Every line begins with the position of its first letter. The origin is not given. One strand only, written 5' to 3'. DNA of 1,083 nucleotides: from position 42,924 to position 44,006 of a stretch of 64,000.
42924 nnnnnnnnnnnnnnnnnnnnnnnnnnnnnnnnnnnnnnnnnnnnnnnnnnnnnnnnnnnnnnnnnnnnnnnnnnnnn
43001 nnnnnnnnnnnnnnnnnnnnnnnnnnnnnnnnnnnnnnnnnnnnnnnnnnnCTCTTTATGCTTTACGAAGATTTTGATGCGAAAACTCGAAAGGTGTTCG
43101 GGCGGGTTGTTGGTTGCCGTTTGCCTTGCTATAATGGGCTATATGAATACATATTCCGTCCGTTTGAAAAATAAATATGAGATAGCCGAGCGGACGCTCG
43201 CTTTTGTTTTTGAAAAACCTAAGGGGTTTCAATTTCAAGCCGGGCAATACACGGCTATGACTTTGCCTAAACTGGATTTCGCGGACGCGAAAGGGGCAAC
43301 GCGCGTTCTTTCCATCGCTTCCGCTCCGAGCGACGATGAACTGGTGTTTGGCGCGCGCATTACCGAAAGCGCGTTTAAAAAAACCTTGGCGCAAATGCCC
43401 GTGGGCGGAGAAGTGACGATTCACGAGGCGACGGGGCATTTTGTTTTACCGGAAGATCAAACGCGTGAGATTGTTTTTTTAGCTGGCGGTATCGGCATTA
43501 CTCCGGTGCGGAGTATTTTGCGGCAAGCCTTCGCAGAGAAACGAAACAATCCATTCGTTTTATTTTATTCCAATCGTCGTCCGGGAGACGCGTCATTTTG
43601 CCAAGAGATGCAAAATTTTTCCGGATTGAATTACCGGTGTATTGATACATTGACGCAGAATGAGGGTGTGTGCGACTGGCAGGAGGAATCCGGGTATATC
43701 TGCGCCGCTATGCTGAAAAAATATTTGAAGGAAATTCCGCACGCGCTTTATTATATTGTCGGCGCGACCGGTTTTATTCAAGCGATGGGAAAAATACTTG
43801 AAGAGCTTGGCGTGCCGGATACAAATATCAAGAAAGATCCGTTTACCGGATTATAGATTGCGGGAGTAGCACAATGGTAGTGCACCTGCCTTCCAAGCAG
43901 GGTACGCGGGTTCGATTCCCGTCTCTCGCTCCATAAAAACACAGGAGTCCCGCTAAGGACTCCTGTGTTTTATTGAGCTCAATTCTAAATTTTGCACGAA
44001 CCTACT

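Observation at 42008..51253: About 9-kb tRNA-flanked accessory island packed with defence/TA-like modules and orphan genes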

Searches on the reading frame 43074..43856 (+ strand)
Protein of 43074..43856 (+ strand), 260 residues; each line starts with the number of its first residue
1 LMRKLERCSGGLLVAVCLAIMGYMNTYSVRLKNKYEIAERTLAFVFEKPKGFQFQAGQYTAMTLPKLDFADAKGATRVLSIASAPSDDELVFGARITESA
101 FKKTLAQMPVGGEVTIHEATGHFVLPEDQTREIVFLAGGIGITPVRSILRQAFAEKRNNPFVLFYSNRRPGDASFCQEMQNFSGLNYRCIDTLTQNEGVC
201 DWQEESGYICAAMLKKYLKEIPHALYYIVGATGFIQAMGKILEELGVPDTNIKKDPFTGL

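Call 4: search_protein_families(library=pfam, proteins=[window:43074-43856:+], max_evalue=0.01)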
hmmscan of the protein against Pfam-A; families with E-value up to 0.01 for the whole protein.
window:43074-43856:+ (260 aa): 3 families
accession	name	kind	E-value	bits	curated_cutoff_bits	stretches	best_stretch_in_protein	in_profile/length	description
PF00175.26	NAD_binding_1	-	2.6e-15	57.4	22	1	135-238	1-107/109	Oxidoreductase NAD-binding domain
PF08030.17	NAD_binding_6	-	0.0014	19.2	22.2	1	132-177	3-53/156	Ferric reductase NAD binding domain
PF22290.1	DmmA-like_N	-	0.0029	18.5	33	0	126-252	14-124/124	Dimethylamine monooxygenase subunit DmmA-like, N-terminal domain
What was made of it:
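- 43143..43856 (+): FNR-like flavin reductase (237 aa). A core gene, not cargo. NAD_binding_1 (call 4).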

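Call 7: search_protein_families(library=ncbifam, proteins=[window:43074-43856:+], max_evalue=0.01)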
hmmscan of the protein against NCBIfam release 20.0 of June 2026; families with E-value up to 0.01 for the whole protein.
window:43074-43856:+ (260 aa): 23 families
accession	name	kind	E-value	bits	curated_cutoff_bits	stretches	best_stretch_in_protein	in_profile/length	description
NF009805.0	PRK13289.1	equivalog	3.1e-21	75.8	432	1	28-257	156-392/399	NO-inducible flavohemoprotein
NF005963.0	PRK08051.1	equivalog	5.9e-18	65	230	1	25-252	2-225/233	NAD(P)H-flavin reductase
NF058606.1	GlBtMonoRdsGbcB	equivalog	4.2e-16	58.8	500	1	40-254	29-244/362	glycine betaine monooxygenase reductase subunit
NF045803.1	MethMoxFADbindMmoC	equivalog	2.6e-15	56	500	1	49-255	135-338/343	aromatic/alkene monooxygenase hydroxylase FAD-binding subunit MmoC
NF040810.1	BenC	equivalog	5.6e-15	55.3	430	1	28-257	106-330/333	benzoate 1,2-dioxygenase electron transfer component BenC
TIGR02160.1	PA_CoA_Oxy5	hypoth_equivalog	7.2e-14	51.3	420.8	1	50-258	29-242/352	1,2-phenylacetyl-CoA epoxidase subunit PaaE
NF007964.0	PRK10684.1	equivalog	1.1e-12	47.6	383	1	52-257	35-237/333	NADH oxidoreductase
TIGR01941.1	nqrF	equivalog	5.7e-12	45.3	295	1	104-257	245-403/405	NADH:ubiquinone reductase (Na(+)-transporting) subunit F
NF008178.0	PRK10926.1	equivalog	4.5e-11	42.5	390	1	53-182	30-158/248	ferredoxin--NADP(+) reductase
NF008822.0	PRK11872.1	equivalog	7.4e-11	41.6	402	1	50-258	133-336/341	anthranilate 1,2-dioxygenase electron transfer component AntC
NF052252.1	flav_redu_LuxG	exception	7.7e-10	38.3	340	1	45-237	19-208/232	flavin mononucleotide reductase LuxG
NF045929.1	FNRPetHCyano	equivalog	1.3e-06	27.5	600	1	104-159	228-286/411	ferredoxin--NADP reductase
NF058510.1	bifunc_CpcD_PetH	exception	2.1e-06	26.8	635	1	104-160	224-281/405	bifunctional rod-capping linker CpcD/ferredoxin--NADP reductase PetH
TIGR02911.1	sulfite_red_B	equivalog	5.4e-06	25.7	288.6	1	42-252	19-219/261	anaerobic sulfite reductase subunit AsrB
NF004317.0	PRK05713.1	equivalog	5.8e-06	25.8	338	1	50-184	115-246/312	iron-sulfur-binding ferredoxin reductase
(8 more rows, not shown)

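Call 12: find_related_loci(query=window:43074-43856:+, collection=genome_contigs, flank=10000)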
Query window:43074-43856:+ (260 aa) in genome_contigs; peptide patterns used: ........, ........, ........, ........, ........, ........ (x = any residue, [..] = any of these).
91 stretches matched a pattern; 4 encode a relative of the query (tblastn E <= 1e-3); 4 distinct loci.
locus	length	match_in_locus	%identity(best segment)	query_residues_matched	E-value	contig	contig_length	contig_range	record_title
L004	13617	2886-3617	40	24-260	1e-58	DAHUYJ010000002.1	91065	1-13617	MAG TPA_asm: Candidatus Saccharibacteria bacterium isolate clean1668 NODE_2_length_91065_cov_5.514573, whole genome shot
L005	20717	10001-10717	38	24-259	2e-54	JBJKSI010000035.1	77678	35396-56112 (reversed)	MAG: Candidatus Acidiferrales bacterium isolate Bin_79 S1Ck127_2573182_flag_1_multi_10.0000_len_77678, whole genome shot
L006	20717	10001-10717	39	24-259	1e-51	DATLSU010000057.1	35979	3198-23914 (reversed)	MAG TPA_asm: Patescibacteria group bacterium isolate SMAG_U13938 k141_788516, whole genome shotgun sequence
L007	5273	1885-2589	34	27-260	5e-39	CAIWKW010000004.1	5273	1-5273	MAG: Candidatus Doudnabacteria bacterium isolate AlinenLipids_bin-7426 genome assembly, contig: bin-7426:004/227, whole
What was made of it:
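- Tried and rejected: genome_contigs scan with FNR-like (call 12).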

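Call 84: search_protein_families(library=padloc, proteins=[window:43143-43856:+], max_evalue=0.001)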
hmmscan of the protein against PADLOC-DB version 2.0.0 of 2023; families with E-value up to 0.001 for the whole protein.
window:43143-43856:+ (237 aa): 0 families

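Call 89: find_encoding_contigs(protein=window:43077-43856:+, flank=8000, max_places=8)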
Protein window:43077-43856:+ (259 aa): 2 contigs read that carry it; 2 places shown.
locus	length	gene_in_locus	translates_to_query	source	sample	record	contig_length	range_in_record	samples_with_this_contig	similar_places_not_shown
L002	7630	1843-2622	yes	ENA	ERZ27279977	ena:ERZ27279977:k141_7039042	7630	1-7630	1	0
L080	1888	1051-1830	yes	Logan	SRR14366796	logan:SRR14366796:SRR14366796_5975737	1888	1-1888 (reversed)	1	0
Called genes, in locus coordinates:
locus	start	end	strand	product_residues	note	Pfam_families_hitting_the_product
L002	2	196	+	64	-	?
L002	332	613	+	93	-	PF14908:HU-CCDC81_euk_1 (weak), PF18291:HU-HIG, PF00216:Bac_DNA_binding, PF18175:HU-CCDC81_bac_2 (weak)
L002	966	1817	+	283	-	PF02498:Bro-N (weak)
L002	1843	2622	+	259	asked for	PF00175:NAD_binding_1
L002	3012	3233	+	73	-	PF13560:HTH_31, PF01381:HTH_3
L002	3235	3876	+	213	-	PF13643:DUF4145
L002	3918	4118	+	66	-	-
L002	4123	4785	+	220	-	-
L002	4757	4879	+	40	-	-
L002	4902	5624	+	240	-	PF06570:DUF1129 (weak), PF10754:DUF2569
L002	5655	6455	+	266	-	-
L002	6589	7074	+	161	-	PF13274:SocA_Panacea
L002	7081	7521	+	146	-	-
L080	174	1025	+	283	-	PF02498:Bro-N (weak)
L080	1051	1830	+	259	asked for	PF00175:NAD_binding_1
